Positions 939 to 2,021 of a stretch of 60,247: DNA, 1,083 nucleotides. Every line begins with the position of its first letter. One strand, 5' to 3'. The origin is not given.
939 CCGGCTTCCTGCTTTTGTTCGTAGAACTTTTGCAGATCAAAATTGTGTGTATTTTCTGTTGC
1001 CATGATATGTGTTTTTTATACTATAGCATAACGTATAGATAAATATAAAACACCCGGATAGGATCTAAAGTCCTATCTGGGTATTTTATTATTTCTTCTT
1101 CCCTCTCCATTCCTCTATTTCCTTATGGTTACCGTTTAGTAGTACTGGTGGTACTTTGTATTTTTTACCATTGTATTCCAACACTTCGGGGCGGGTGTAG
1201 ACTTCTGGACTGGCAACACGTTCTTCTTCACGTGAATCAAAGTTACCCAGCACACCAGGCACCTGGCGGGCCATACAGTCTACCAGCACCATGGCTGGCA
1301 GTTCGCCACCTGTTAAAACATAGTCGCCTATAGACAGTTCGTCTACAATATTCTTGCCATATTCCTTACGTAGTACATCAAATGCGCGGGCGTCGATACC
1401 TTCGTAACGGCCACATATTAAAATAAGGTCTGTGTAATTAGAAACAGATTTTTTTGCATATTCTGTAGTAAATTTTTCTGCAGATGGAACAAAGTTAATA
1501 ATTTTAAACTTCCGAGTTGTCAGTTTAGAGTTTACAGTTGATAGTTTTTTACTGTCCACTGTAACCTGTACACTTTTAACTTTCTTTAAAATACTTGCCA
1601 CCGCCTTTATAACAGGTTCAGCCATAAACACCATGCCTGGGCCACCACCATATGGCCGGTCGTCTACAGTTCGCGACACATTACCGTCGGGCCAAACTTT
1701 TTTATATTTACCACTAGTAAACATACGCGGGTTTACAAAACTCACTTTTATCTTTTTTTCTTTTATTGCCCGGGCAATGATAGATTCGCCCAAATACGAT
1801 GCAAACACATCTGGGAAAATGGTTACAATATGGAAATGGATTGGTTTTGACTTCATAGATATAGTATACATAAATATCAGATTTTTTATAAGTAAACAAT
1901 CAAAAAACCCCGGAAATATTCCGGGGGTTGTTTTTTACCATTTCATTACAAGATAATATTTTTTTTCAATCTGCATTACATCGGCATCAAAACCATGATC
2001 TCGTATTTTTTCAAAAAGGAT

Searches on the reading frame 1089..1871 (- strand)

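Call 87: search_protein_families(library=pfam, max_evalue=0.001, proteins=[window:1089-1871:-])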
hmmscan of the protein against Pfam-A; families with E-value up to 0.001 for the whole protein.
window:1089-1871:- (260 aa): 1 family
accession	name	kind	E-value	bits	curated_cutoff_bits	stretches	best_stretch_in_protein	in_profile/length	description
PF01746.26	tRNA_m1G_MT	-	1.8e-32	113.1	27.3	2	112-259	52-185/195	tRNA (Guanine-1)-methyltransferase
